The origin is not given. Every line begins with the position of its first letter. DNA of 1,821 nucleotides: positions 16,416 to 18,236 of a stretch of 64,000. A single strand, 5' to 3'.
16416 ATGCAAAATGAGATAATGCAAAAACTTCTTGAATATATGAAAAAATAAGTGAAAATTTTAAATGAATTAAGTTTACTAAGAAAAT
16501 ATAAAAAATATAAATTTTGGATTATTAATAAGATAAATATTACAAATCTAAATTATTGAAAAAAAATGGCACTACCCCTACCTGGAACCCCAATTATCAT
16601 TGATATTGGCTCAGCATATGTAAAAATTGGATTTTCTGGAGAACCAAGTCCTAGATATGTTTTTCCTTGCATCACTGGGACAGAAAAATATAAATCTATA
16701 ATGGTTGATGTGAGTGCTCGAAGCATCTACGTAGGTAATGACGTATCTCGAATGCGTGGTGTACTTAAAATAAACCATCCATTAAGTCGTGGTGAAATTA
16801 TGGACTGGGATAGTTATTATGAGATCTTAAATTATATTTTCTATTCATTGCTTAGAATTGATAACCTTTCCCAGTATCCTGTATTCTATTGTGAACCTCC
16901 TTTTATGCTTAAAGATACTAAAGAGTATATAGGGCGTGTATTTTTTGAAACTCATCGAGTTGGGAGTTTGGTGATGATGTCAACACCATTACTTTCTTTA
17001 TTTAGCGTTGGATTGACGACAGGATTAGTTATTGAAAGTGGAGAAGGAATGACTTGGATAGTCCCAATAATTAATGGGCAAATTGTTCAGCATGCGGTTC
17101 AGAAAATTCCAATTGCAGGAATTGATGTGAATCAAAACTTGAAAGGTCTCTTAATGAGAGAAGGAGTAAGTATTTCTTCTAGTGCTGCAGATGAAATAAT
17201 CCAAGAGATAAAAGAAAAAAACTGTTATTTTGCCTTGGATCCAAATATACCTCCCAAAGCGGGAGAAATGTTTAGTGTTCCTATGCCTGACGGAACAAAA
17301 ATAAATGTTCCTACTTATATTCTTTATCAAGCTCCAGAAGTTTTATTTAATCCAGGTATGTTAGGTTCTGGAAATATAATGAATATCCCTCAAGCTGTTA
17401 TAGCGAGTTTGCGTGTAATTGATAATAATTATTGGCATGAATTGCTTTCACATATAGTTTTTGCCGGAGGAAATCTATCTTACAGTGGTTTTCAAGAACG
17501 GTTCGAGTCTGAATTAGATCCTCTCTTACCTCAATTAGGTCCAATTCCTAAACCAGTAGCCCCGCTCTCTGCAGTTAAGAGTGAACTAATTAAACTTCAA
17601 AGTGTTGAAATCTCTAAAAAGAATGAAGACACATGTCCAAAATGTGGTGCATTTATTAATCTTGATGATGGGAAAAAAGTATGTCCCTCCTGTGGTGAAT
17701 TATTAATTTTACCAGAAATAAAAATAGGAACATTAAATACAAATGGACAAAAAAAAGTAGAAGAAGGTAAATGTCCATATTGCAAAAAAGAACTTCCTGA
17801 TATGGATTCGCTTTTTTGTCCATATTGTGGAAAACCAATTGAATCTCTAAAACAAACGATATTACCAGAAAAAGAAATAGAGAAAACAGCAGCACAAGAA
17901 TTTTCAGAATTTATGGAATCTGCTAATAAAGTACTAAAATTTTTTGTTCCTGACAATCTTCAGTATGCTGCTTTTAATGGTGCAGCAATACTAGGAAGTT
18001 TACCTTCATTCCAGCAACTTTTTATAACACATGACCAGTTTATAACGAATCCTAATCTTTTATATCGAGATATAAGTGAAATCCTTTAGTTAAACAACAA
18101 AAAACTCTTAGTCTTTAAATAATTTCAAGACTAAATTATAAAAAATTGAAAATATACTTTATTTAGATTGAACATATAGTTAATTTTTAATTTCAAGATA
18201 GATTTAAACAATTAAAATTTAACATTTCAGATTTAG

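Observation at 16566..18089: Actin-fold protein carrying a double zinc-ribbon insertion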

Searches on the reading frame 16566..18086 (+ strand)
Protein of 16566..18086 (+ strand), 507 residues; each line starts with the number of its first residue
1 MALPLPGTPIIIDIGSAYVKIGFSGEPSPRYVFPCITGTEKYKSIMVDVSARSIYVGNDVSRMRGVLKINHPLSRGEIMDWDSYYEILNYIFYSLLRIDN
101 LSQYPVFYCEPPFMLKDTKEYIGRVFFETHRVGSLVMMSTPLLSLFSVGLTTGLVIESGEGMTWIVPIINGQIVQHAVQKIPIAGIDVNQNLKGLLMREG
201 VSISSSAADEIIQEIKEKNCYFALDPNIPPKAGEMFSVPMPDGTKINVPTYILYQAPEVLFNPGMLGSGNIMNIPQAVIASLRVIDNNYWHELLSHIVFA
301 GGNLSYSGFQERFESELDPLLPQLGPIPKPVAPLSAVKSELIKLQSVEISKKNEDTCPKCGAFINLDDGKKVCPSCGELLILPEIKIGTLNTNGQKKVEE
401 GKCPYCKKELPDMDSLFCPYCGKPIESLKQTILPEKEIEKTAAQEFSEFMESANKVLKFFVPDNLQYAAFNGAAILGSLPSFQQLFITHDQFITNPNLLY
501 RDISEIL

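Call 4: search_protein_families(library=pfam, proteins=[window:16566-18086:+], max_evalue=1)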
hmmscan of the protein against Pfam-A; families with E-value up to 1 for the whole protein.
window:16566-18086:+ (507 aa): 29 families (the best 25 are shown)
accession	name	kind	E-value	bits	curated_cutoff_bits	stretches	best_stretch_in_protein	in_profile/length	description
PF00022.25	Actin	-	2.2e-64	218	27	2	9-323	6-355/410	Actin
PF13248.11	Zn_ribbon_3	-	1.4e-12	47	27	2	402-425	4-26/26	zinc-ribbon domain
PF12773.13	DZR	-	9.3e-08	32.6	27.3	2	357-422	1-45/45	Double zinc ribbon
PF24460.1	DUF7575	-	1.2e-07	31.4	28.5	1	399-426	2-28/28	Domain of unknown function (DUF7575)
PF13240.11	Zn_Ribbon_1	-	1.8e-06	28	25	1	402-424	1-22/23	zinc-ribbon domain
PF18912.6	DZR_2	-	1.8e-05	24.9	27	2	397-427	18-48/56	Double zinc ribbon domain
PF09297.16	Zn_ribbon_NUD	-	7.6e-05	22.8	24.8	1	357-378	6-29/32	NADH pyrophosphatase zinc ribbon domain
PF08772.16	Zn_ribbon_NOB1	-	0.00088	19.8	24.9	1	402-426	10-32/72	Nin one binding (NOB1) Zn-ribbon like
PF07191.17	Zn_ribbon_6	-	0.0012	19.3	25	1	373-429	3-43/67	Double zinc ribbon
PF14446.12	Prok-RING_1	-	0.0015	18.9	29.1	1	400-424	4-29/54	Prokaryotic RING finger family 1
PF11781.13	Zn_ribbon_RRN7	-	0.0018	18.3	27.1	1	355-377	5-28/32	Zinc-finger of RNA-polymerase I-specific TFIIB, Rrn7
PF17032.10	Zn_ribbon_15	-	0.002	19.4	28.9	1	400-422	52-73/73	zinc-ribbon family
PF08271.17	Zn_Ribbon_TF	-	0.0024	17.8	29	1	356-379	2-28/43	TFIIB zinc-binding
PF10571.15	UPF0547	-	0.003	18.1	29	1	402-422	2-21/26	Uncharacterised protein family UPF0547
PF06723.19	MreB_Mbl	-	0.021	14.1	27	1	56-216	42-209/327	MreB/Mbl protein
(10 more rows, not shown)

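Call 5: search_solved_structures(query=window:16566-18086:+, max_evalue=0.001, show_alignments=2)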
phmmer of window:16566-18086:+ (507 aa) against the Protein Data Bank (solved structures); distinct sequences matched with E-value up to 0.001: 160 (the best 60 are shown).
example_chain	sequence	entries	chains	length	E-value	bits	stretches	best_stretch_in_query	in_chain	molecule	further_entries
9wc4_A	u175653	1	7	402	4.6e-67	230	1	6-324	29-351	HC1 actin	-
8thx_A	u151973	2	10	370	7.8e-62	212.8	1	10-323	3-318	Actin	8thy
1yag_A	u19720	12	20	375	1.2e-61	212.1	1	10-323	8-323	PROTEIN (ACTIN) | Actin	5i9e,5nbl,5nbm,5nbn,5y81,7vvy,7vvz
7yfn_A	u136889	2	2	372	1.3e-61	212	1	10-323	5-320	Actin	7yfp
8ti3_A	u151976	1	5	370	1.5e-61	211.8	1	10-323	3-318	Actin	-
3b63_C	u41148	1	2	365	2.6e-61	211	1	10-323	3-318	Actin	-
1yvn_A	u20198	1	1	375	3.2e-61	210.7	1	10-323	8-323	PROTEIN (ACTIN)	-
9y6s_6l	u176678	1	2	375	5.8e-61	209.9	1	9-333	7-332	Actin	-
3b63_A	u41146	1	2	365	6.7e-61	209.7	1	10-323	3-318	Actin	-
7q8b_A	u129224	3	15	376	9.5e-61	209.2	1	9-333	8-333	Actin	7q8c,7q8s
8c47_A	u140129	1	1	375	9.7e-61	209.1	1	9-333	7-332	Actin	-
8trm_A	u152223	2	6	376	1.8e-60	208.3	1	10-327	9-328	Actin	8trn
7ju4_u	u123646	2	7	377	7e-60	206.3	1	10-327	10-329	Actin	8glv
7zvw_B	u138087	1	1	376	2.5e-59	204.5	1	10-323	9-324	Actin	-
4cbw_A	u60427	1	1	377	2.9e-59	204.3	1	10-327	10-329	ACTIN, ALPHA SKELETAL MUSCLE, ACTIN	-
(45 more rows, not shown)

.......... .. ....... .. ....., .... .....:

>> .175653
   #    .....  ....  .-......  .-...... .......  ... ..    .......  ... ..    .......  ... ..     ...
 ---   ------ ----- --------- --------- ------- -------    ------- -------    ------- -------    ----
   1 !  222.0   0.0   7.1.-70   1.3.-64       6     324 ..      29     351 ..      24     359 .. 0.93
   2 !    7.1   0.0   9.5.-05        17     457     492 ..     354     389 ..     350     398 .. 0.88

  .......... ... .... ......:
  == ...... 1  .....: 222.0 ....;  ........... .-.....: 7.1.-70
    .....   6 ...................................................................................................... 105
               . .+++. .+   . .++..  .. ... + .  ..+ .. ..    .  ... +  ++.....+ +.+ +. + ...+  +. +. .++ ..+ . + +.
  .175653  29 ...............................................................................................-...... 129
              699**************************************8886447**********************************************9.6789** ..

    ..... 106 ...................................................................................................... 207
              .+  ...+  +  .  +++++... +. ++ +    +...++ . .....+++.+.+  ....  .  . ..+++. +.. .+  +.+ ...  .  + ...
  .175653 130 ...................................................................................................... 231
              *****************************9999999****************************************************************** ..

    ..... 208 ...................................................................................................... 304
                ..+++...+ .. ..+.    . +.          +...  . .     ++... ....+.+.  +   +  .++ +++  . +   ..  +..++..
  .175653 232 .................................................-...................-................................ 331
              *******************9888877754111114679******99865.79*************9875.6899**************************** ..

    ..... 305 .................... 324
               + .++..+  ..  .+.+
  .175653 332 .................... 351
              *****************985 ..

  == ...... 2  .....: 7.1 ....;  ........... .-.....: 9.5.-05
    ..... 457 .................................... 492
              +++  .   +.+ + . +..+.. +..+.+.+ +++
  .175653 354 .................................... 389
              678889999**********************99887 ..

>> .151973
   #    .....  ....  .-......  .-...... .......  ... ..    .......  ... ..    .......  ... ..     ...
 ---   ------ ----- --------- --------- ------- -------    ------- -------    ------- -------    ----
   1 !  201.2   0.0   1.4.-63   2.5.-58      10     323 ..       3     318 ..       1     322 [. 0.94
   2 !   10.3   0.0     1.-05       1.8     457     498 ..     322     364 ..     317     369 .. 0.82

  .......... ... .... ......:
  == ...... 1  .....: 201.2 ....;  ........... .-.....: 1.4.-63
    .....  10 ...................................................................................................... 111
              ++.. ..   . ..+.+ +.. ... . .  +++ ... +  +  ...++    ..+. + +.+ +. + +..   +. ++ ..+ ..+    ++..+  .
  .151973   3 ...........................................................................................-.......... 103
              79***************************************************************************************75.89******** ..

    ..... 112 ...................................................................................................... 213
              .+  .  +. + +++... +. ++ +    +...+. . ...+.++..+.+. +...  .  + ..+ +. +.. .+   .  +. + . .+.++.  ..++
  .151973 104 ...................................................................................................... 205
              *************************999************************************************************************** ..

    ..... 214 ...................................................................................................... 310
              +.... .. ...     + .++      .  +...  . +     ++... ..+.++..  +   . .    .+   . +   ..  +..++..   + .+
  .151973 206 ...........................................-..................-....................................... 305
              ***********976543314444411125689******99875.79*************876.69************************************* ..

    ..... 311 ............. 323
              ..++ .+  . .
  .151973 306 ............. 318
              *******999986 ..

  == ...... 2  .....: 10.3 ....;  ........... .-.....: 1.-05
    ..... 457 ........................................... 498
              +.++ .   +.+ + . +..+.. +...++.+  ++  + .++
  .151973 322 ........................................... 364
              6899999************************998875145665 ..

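Call 6: search_protein_families(library=ncbifam, proteins=[window:16566-18086:+], max_evalue=1)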
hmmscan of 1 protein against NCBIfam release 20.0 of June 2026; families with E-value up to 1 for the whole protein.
window:16566-18086:+ (507 aa): 15 families
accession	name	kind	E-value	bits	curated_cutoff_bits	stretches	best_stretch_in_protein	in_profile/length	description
NF040575.1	syringactin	equivalog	6.5e-05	22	300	1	75-151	39-117/286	syringactin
NF053560.1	crenactin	equivalog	0.0021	17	630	1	111-202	128-220/422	crenactin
NF049953.1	ribbon_DG_selen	exception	0.0063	16.4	130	1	344-377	137-168/172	zinc ribbon-containing (seleno)protein DG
NF009030.0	PRK12366.1-1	equivalog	0.0079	14.6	1147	1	388-457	666-737/796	replication factor A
NF001606.0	PRK00398.1-3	equivalog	0.013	15.3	72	1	402-423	4-27/44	DNA-directed RNA polymerase subunit P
NF011481.0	PRK14890.1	equivalog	0.014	15.4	61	0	350-381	5-38/61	putative Zn-ribbon RNA-binding protein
NF041288.1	YdaE_coli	subfamily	0.024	14.7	35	0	418-430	3-15/50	YdaE family protein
NF001645.0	PRK00420.1-2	equivalog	0.027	14.5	162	1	353-376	23-46/106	hypothetical protein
NF001646.0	PRK00420.1-3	equivalog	0.046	14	117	0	340-386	3-52/117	hypothetical protein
NF047723.1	TransFacS4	equivalog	0.24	11.9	120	0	357-377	4-24/90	transcription factor S4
NF001669.0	PRK00432.1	equivalog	0.31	11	54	1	338-377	11-50/58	30S ribosomal protein S27ae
NF006417.0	PRK08665.1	equivalog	0.31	9.2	961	1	344-377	721-754/759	vitamin B12-dependent ribonucleotide reductase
NF034126.3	PRK09521.1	equivalog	0.58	9.9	90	0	356-378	146-168/180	exosome complex RNA-binding protein Csl4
TIGR03831.1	YgiT_finger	domain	0.98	9.7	20.2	0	406-422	23-39/46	YgiT-type zinc finger protein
NF041914.1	HVO_2523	equivalog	0.98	9.4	60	0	356-377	2-23/33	HVO_2523 family zinc finger protein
